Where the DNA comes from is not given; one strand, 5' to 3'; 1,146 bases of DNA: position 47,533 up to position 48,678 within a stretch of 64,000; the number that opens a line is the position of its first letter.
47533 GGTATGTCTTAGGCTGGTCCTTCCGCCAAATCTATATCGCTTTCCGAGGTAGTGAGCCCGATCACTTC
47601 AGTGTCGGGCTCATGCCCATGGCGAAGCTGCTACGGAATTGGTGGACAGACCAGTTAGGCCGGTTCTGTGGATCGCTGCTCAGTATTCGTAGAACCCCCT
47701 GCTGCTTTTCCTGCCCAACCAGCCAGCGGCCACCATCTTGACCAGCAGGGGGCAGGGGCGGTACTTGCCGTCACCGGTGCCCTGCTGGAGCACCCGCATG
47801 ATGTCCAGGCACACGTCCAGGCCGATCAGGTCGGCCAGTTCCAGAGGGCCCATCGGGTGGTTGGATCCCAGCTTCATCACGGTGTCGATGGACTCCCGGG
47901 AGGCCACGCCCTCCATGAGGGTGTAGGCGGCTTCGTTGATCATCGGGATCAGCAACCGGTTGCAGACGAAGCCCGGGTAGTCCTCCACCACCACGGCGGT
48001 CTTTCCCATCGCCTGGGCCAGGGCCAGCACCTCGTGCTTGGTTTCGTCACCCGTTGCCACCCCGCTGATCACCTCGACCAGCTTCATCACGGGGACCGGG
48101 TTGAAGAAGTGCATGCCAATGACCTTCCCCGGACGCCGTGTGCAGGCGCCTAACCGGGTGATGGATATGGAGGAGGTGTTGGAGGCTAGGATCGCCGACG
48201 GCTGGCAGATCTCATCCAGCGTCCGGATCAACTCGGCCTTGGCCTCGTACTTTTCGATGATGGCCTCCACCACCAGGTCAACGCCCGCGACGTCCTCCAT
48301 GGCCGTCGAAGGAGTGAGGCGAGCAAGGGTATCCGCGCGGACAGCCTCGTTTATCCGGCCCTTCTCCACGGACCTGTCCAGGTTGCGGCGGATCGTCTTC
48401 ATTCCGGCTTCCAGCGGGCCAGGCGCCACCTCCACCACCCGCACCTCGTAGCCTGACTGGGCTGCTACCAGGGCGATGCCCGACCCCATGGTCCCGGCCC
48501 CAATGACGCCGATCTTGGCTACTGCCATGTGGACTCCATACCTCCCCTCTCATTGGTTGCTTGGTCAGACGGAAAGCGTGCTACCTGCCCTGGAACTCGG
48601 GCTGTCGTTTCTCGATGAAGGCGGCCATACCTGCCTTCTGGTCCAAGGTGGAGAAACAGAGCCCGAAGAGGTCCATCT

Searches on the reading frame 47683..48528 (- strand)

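Call 32: search_protein_families(library=ncbifam, proteins=[window:47683-48528:-], max_evalue=1e-10)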
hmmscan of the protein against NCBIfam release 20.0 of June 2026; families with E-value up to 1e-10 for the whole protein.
window:47683-48528:- (282 aa): 19 families
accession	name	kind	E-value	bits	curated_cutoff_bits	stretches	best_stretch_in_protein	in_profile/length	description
NF004474.0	PRK05808.1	subfamily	2.4e-125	417.5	408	1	1-282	1-282/283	3-hydroxybutyryl-CoA dehydrogenase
NF005715.0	PRK07530.1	equivalog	1.5e-121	405.3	420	1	2-282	3-283/292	3-hydroxybutyryl-CoA dehydrogenase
NF006124.0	PRK08268.1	subfamily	2.3e-100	336.9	508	1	3-282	7-287/507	3-hydroxyacyl-CoA dehydrogenase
NF006722.0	PRK09260.1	equivalog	2.5e-95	319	429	1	3-282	2-281/289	3-hydroxyacyl-CoA dehydrogenase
NF005875.0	PRK07819.1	subfamily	8.7e-92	307.6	319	1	2-282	4-286/287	3-hydroxybutyryl-CoA dehydrogenase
TIGR02279.1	PaaC-3OHAcCoADH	equivalog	3e-83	280.4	669.4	1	3-282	5-285/503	3-hydroxyacyl-CoA dehydrogenase PaaH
NF008727.0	PRK11730.1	equivalog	8.9e-73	245.8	870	1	3-282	313-592/717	fatty acid oxidation complex subunit alpha FadB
NF008363.0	PRK11154.1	equivalog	2.6e-71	240.7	869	1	2-282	308-586/708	fatty acid oxidation complex subunit alpha FadJ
NF004699.0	PRK06035.1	equivalog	4.5e-70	236.1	500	1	2-276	2-283/294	3-hydroxyacyl-CoA dehydrogenase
TIGR02440.1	FadJ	equivalog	2.5e-60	204.5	968.45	1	2-282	303-581/699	fatty acid oxidation complex subunit alpha FadJ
TIGR02437.1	FadB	equivalog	4.9e-59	200.4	933.55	1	4-282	314-592/714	fatty acid oxidation complex subunit alpha FadB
TIGR02441.1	fa_ox_alpha_mit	equivalog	1.7e-57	195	964.65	1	3-282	335-613/737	fatty acid oxidation complex subunit alpha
NF006143.0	PRK08293.1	equivalog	2.9e-53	181.1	312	1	1-282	2-287/291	3-hydroxyacyl-CoA dehydrogenase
NF042925.1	FHMPC_DH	equivalog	8.4e-49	166.5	500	1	5-282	2-280/304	5-formyl-3-hydroxy-2-methylpyridine 4-carboxylate 5-dehydrogenase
NF006125.0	PRK08269.1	equivalog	1.4e-48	165.6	427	1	3-282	5-296/334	3-hydroxybutyryl-CoA dehydrogenase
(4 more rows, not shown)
